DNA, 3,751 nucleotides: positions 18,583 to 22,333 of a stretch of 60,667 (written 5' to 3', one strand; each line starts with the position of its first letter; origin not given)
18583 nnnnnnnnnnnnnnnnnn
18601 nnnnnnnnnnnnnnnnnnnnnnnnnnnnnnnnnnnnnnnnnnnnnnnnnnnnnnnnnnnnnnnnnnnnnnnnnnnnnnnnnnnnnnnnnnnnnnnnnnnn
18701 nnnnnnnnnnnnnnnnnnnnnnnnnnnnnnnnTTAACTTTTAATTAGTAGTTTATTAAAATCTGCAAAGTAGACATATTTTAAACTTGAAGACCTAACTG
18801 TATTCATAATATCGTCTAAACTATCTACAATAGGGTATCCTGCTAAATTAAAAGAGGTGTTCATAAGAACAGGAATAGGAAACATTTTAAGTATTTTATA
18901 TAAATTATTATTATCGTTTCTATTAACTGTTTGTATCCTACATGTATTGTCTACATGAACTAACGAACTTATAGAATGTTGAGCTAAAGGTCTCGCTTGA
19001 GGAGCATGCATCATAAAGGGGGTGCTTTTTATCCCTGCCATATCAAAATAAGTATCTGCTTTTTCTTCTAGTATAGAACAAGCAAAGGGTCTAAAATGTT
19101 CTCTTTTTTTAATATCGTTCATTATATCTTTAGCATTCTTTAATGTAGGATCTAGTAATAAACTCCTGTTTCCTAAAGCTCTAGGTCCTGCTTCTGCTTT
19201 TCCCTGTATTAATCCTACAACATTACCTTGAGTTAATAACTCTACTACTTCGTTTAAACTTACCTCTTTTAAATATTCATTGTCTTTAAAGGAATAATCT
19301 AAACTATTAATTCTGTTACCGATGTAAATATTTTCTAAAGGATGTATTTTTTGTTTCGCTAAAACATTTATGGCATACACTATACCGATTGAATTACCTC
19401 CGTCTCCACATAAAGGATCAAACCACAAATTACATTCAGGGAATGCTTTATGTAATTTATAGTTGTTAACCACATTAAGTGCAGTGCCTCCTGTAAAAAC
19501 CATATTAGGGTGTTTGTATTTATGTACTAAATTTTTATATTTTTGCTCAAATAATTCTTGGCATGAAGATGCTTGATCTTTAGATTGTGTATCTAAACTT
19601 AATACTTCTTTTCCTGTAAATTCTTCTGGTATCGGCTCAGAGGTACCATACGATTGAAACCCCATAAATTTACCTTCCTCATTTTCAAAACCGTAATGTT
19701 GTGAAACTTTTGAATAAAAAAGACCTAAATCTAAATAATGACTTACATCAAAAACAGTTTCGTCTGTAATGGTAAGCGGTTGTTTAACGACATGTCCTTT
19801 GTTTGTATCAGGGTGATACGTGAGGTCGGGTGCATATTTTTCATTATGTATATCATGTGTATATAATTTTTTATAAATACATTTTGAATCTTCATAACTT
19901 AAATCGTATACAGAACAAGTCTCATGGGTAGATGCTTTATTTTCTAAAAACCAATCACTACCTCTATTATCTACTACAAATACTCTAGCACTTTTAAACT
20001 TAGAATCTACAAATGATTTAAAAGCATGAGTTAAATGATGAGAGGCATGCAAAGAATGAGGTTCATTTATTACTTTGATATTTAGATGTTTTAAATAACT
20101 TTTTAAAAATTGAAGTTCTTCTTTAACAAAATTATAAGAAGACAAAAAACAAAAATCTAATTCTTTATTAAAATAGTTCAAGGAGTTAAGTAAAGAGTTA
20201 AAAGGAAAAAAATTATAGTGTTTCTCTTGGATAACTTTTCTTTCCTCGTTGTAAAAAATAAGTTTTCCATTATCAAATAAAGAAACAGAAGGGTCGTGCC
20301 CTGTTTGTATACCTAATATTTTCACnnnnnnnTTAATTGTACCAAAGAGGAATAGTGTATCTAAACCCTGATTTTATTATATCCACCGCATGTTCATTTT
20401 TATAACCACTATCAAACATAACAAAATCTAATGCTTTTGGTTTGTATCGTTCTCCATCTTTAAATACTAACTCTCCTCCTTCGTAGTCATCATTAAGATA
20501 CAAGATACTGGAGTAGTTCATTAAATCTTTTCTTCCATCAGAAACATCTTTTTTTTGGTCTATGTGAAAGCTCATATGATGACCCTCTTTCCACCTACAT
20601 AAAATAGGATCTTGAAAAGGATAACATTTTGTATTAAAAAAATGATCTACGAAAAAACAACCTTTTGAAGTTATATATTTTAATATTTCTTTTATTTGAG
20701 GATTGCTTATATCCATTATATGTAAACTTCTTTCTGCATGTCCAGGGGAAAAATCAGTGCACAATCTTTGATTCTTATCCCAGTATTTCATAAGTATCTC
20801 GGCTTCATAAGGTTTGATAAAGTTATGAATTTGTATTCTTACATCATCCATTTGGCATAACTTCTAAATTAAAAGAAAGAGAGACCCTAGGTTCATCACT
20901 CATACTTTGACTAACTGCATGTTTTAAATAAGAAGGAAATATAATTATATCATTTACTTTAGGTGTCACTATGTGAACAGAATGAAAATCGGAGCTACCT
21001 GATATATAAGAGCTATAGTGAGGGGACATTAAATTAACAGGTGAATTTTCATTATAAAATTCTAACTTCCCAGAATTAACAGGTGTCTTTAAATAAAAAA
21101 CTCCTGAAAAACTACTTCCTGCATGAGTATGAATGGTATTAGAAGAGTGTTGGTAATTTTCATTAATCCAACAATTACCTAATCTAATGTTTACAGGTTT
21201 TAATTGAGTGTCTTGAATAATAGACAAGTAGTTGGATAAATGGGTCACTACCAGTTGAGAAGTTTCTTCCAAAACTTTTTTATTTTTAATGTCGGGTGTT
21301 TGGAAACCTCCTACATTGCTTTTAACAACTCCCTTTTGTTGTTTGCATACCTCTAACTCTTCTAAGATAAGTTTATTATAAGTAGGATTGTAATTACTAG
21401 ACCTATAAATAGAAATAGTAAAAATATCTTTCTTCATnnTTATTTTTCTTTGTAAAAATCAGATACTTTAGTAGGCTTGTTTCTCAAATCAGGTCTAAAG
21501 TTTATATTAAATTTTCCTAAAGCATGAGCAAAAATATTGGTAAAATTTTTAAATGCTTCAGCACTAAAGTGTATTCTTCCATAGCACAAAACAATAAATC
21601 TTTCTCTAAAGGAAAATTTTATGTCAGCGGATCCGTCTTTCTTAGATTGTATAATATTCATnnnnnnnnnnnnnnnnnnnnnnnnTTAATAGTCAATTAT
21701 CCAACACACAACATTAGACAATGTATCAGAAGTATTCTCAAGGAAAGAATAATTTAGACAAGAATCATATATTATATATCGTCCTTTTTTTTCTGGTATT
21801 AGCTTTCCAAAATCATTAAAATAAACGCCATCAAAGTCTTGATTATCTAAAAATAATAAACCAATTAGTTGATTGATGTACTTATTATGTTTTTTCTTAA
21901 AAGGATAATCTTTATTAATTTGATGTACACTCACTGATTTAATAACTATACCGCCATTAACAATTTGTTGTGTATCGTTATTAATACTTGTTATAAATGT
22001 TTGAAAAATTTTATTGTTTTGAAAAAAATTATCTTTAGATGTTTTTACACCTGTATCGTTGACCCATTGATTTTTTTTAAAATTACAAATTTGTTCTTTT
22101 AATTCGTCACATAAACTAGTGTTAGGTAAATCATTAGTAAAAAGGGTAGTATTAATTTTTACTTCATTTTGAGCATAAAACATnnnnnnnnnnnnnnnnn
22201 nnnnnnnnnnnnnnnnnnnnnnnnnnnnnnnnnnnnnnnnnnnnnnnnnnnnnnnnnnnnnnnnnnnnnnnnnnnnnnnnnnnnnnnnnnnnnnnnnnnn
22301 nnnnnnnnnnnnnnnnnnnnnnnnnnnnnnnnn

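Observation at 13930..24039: Enzyme island inside the tail module: 2OG-Fe(II) oxygenase paralogs, a NodU/CmcH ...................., and GT-A and GT-B glycosyltransferases. Candidate virion (fibre) or host-glycan hydroxylation, glycosylation and carbamoylation pathway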

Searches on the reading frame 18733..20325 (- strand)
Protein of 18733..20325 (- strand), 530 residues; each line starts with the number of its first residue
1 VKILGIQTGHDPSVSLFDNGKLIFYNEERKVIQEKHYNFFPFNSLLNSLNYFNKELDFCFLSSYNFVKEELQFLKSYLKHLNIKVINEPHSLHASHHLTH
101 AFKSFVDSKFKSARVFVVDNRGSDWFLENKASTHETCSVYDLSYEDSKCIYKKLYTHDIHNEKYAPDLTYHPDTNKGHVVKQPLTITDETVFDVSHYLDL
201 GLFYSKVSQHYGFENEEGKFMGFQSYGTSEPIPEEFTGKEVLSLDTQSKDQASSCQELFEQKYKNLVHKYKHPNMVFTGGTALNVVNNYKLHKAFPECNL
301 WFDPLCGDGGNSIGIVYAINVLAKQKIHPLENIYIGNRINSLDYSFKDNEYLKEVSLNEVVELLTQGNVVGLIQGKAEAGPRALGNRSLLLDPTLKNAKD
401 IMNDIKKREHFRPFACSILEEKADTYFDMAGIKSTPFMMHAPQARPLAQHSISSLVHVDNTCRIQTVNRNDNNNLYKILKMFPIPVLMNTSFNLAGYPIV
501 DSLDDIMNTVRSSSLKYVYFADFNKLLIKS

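Call 3: search_protein_families(library=pfam, proteins=[window:18733-20325:-], max_evalue=0.1)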
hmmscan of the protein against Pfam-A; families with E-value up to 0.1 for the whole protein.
window:18733-20325:- (530 aa): 2 families
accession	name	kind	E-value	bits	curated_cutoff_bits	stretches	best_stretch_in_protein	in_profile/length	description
PF16861.10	Carbam_trans_C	-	5.3e-50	169.7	27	1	362-522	2-165/170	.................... C-terminus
PF02543.21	Carbam_trans_N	-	2e-15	57.5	24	3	250-314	275-343/346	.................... N-terminus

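Call 5: search_protein_families(library=phrogs, proteins=[window:18733-20325:-], max_evalue=0.01)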
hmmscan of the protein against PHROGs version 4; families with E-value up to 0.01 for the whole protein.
window:18733-20325:- (530 aa): 2 families
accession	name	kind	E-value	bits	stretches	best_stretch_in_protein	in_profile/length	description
phrog_1601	-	moron, auxiliary metabolic gene and host takeover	8.6e-114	382.4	1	1-522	1-523/528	Nol-like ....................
phrog_20469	-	moron, auxiliary metabolic gene and host takeover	3.1e-47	161.6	1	357-528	4-179/181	Nol-like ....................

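Call 7: search_dna_similar(query=window:18733-20325:-, collection=phages, mode=protein, max_rows=30)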
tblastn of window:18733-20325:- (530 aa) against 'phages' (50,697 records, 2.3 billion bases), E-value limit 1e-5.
Records with a match: 147; places in all: 171; records where one place covers at least 80% of the query: 23.
Best place of each record, by identity: <60% 147.
By first word of the organism name: Synechococcus 98; Cyanophage 11; Marine 9; Prochlorococcus 8; Bacteroides 6; Xanthomonas 4; Pelagibacter 3; Acinetobacter 3; Stenotrophomonas 2; Ralstonia 1; and 2 more.
By host as written in the record: - 70; Synechococcus sp. 16; Synechococcus sp. WH8102 8; Synechococcus sp. WH7803 7; Synechococcus 5; Prochlorococcus sp. NATL1A 4; Synechococcus sp. WH 7803 4; Synechococcus sp. WH8109 4; and 19 more.
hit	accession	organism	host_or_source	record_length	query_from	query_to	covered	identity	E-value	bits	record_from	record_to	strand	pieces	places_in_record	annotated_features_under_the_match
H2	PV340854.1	Synechococcus phage Sf-FP1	Synechococcus sp. WH8102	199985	1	526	96%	32.5%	6e-41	236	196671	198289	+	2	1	Nol protein-like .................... (x2) | thymidylate synthase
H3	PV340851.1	Synechococcus phage Sf-CH3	Synechococcus sp. WH8102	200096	1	526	96%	32.5%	6e-41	236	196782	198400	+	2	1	Nol protein-like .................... (x2) | thymidylate synthase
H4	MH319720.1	Marine virus AG-345-D19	single cell amplified by WGA-X; seawater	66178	1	529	93%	32.0%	2e-39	239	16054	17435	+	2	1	record has no annotation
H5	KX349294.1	Cyanophage S-RIM44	Synechococcus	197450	1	530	97%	30.2%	3e-42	235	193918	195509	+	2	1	putative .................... (x2) | thymidylate synthase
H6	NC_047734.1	Cyanophage S-RIM44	Synechococcus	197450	1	530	97%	30.2%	3e-42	235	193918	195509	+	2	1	Nol-like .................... (x2) | thymidylate synthase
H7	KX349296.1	Cyanophage S-RIM44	Synechococcus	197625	1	530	97%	30.2%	3e-42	235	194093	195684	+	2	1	putative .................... (x2) | thymidylate synthase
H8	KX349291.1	Cyanophage S-RIM44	Synechococcus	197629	1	530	97%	30.2%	3e-42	235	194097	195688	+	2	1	putative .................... (x2) | thymidylate synthase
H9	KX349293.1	Cyanophage S-RIM44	Synechococcus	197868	1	530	97%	30.2%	3e-42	235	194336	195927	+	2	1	putative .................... (x2) | thymidylate synthase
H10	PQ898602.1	Synechococcus phage S-SCSM2R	Synechococcus sp. WH7803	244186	1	527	99%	28.6%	4e-47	182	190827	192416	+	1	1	2OG-Fe(II) oxygenase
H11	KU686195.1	Synechococcus phage S-CAM1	Synechococcus sp.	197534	104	527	80%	33.8%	6e-64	232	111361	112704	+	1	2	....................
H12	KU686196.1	Synechococcus phage S-CAM1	Synechococcus sp.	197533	104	527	80%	33.8%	6e-64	232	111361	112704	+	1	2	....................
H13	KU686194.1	Synechococcus phage S-CAM1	Synechococcus sp.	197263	104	527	80%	33.8%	1e-63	231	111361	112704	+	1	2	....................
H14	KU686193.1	Synechococcus phage S-CAM1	Synechococcus sp.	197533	104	527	80%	33.8%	1e-63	231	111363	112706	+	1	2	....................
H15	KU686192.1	Synechococcus phage S-CAM1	Synechococcus sp.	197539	104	527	80%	33.8%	1e-63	231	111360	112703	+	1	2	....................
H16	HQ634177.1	Synechococcus phage S-CAM1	Synechococcus sp. WH7803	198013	104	527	80%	33.8%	1e-63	231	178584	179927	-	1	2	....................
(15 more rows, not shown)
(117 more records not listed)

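Call 24: find_related_loci(query=window:18733-20325:-, collection=viral_contigs, flank=10000)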
Query window:18733-20325:- (530 aa) in viral_contigs; peptide patterns used: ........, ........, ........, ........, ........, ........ (x = any residue, [..] = any of these).
6 stretches matched a pattern; 2 encode a relative of the query (tblastn E <= 1e-3); 2 distinct loci.
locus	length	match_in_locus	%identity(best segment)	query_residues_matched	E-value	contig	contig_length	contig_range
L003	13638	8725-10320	52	1-529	2e-170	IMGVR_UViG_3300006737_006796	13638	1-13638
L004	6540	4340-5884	49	1-528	1e-158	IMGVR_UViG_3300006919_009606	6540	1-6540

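Call 78: search_solved_structures(query=window:18733-20325:-, max_evalue=0.001, show_alignments=1)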
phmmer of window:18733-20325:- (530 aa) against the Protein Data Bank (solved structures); distinct sequences matched with E-value up to 0.001: 12.
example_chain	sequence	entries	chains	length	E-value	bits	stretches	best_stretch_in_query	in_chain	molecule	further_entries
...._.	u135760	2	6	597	3.8e-42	147.8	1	270-523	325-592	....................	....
9s2t_A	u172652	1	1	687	9.7e-33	116.8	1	250-523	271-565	Decarbamoylnovobiocin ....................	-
7vyj_A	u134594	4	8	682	2.6e-30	108.8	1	355-517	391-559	GdmN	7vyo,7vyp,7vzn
7vzu_A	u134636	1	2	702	2.7e-30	108.7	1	355-517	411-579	GdmN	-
7vx0_A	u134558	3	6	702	3e-30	108.6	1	355-517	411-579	GdmN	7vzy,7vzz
7vzq_A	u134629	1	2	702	2.5e-29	105.5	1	355-517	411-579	GdmN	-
3ven_A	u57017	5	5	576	2.6e-27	98.8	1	274-509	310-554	O-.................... TobZ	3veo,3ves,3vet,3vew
3ver_A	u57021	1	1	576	4.7e-27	98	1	274-509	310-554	O-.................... TobZ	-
3vf4_A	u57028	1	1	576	1.2e-26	96.6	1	274-509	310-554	O-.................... TobZ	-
3vf2_A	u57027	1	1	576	1.7e-26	96.2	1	274-509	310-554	O-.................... TobZ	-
3vex_A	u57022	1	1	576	2.4e-26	95.7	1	274-509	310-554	O-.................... TobZ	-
3vez_A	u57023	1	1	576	3e-26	95.3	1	274-509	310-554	O-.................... TobZ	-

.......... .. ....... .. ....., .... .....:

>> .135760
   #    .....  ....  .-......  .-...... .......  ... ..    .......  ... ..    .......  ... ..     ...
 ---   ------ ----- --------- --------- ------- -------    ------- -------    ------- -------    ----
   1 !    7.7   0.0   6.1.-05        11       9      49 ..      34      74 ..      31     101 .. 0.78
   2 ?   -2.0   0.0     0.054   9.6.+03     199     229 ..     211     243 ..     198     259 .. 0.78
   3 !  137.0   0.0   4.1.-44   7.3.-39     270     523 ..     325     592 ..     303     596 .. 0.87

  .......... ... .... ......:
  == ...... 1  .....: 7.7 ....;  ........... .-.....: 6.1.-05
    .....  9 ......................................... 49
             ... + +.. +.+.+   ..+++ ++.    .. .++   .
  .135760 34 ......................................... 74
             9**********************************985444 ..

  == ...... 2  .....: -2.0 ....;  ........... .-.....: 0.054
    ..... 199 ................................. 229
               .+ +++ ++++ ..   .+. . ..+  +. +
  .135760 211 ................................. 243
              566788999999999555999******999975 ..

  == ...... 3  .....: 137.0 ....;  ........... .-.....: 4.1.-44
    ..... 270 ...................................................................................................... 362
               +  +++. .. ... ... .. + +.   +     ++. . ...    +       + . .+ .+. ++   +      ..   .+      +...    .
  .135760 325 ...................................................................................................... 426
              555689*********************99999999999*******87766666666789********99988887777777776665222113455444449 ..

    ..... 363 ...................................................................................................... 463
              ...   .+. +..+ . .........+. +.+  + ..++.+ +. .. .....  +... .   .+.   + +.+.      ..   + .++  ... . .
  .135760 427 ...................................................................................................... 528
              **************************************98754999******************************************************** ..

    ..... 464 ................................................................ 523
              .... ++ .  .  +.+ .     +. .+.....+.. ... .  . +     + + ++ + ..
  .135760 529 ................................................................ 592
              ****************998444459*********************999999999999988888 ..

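Call 98: search_protein_families(library=ncbifam, proteins=[window:18733-20325:-], max_evalue=0.01)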
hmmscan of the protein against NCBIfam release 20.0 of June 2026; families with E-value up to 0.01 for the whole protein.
window:18733-20325:- (530 aa): 1 family
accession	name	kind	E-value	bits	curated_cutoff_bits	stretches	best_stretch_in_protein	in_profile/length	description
NF041651.1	nodul_NodU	equivalog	3.3e-40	138.4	1000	1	272-497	302-527/556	nodulation protein NodU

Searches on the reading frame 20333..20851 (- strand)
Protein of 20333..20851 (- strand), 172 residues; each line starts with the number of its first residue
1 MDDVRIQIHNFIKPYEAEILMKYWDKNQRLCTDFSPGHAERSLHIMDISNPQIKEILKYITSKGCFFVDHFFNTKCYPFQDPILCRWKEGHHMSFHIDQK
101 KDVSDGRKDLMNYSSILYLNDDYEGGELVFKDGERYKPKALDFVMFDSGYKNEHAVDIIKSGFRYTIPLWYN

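Call 3: search_protein_families(library=pfam, proteins=[window:20333-20851:-], max_evalue=0.1)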
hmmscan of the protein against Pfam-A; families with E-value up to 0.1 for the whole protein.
window:20333-20851:- (172 aa): 2 families
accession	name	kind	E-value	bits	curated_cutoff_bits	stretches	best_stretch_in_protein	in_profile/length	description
PF13640.12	2OG-FeII_Oxy_3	-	2.1e-12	48.3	27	1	86-171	5-97/98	2OG-Fe(II) oxygenase superfamily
PF03171.26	2OG-FeII_Oxy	-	0.036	14.8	23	0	112-172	29-100/101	2OG-Fe(II) oxygenase superfamily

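Call 5: search_protein_families(library=phrogs, proteins=[window:20333-20851:-], max_evalue=0.01)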
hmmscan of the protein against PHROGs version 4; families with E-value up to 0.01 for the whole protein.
window:20333-20851:- (172 aa): 4 families
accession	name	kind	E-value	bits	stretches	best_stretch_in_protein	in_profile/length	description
phrog_2297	-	DNA, RNA and nucleotide metabolism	3.9e-19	70.5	1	9-172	8-160/163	DNA endonuclease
phrog_61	-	moron, auxiliary metabolic gene and host takeover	2.1e-17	64.4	1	7-172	448-628/689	2OG-Fe(II) oxygenase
phrog_274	-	DNA, RNA and nucleotide metabolism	1.3e-09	39.2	1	85-151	97-157/192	DNA endonuclease V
phrog_3531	-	moron, auxiliary metabolic gene and host takeover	1.4e-09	38.3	1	56-170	251-360/362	ferrochelatase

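Call 98: search_protein_families(library=ncbifam, proteins=[window:20333-20851:-], max_evalue=0.01)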
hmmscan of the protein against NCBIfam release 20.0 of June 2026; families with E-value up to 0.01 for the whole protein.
window:20333-20851:- (172 aa): 4 families
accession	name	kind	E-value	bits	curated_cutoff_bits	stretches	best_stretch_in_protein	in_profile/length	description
NF003974.0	PRK05467.1-3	equivalog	9.1e-07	28.6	143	1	79-170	80-171/221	Fe2+-dependent dioxygenase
NF003975.0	PRK05467.1-4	equivalog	9.5e-07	28.5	180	1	71-171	74-176/226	Fe2+-dependent dioxygenase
NF003972.0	PRK05467.1-1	equivalog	0.00026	20.5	399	1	55-170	59-174/225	PKHD-type hydroxylase YbiX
NF003973.0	PRK05467.1-2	equivalog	0.0029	17.2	336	1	69-165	72-170/227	Fe2+-dependent dioxygenase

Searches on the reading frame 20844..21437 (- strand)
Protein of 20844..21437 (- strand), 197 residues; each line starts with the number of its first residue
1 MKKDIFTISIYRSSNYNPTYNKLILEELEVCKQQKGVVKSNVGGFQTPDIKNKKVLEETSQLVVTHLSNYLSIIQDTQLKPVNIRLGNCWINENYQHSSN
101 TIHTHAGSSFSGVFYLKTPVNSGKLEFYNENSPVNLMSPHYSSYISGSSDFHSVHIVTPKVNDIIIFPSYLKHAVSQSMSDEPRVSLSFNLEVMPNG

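Call 3: search_protein_families(library=pfam, proteins=[window:20844-21437:-], max_evalue=0.1)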
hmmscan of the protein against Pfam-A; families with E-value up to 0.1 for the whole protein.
window:20844-21437:- (197 aa): 4 families
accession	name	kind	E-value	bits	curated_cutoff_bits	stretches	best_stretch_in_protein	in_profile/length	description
PF13759.12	2OG-FeII_Oxy_5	-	2e-22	79.9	27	1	88-190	1-101/101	Putative 2OG-Fe(II) oxygenase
PF13640.12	2OG-FeII_Oxy_3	-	2.7e-05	25.5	27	1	106-190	26-96/98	2OG-Fe(II) oxygenase superfamily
PF21003.3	NucS_N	-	0.035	14.5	23.9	0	53-98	20-65/100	Endonuclease NucS N-terminal PH-like domain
PF20897.3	DUF6846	-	0.064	14.4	27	1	131-164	55-89/93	Domain of unknown function (DUF6846)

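Call 5: search_protein_families(library=phrogs, proteins=[window:20844-21437:-], max_evalue=0.01)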
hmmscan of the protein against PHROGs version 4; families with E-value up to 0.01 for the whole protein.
window:20844-21437:- (197 aa): 4 families
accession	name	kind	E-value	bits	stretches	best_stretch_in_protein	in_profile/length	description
phrog_81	-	moron, auxiliary metabolic gene and host takeover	5.1e-35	122.4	1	1-194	52-240/283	2OG-Fe(II) oxygenase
phrog_274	-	DNA, RNA and nucleotide metabolism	3.2e-08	34.7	1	58-191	67-177/192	DNA endonuclease V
phrog_1644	-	head and packaging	0.00024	22.2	1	65-191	67-214/220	minor coat protein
phrog_61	-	moron, auxiliary metabolic gene and host takeover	0.0028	17.7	0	14-186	451-623/689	2OG-Fe(II) oxygenase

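Call 98: search_protein_families(library=ncbifam, proteins=[window:20844-21437:-], max_evalue=0.01)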
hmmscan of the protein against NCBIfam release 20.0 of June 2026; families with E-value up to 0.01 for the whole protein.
window:20844-21437:- (197 aa): 1 family
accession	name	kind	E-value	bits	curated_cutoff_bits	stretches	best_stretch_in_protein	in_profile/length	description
TIGR02466.1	TIGR02466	subfamily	1.3e-24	87.1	62.5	1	76-193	83-200/201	TIGR02466 family protein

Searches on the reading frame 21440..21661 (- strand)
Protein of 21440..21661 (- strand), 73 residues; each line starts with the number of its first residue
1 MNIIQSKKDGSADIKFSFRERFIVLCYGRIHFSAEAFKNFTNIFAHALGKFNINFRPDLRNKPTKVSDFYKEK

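Call 6: search_protein_families(library=pfam, proteins=[window:21440-21661:-], max_evalue=0.1)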
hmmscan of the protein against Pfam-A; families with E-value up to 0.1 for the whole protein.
window:21440-21661:- (73 aa): 0 families

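Call 81: search_protein_families(library=phrogs, proteins=[window:21440-21661:-], max_evalue=0.001)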
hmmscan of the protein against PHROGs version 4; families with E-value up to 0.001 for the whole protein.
window:21440-21661:- (73 aa): 0 families

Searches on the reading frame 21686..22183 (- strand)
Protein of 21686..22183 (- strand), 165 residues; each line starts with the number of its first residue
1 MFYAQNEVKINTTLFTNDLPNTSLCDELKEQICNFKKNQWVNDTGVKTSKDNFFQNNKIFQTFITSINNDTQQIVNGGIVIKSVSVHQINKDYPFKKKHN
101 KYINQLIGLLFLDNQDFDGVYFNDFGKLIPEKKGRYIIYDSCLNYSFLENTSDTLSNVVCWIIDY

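Call 3: search_protein_families(library=pfam, proteins=[window:21686-22183:-], max_evalue=0.1)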
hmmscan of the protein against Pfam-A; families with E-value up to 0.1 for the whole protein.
window:21686-22183:- (165 aa): 1 family
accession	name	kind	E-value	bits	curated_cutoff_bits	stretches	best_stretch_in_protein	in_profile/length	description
PF08679.17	DsrD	-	0.089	13.5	24.2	0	120-137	19-36/65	Dissimilatory sulfite reductase D (DsrD)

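Call 5: search_protein_families(library=phrogs, proteins=[window:21686-22183:-], max_evalue=0.01)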
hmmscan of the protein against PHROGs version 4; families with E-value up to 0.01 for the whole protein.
window:21686-22183:- (165 aa): 0 families

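Call 98: search_protein_families(library=ncbifam, proteins=[window:21686-22183:-], max_evalue=0.01)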
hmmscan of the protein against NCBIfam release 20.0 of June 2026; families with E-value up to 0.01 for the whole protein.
window:21686-22183:- (165 aa): 0 families
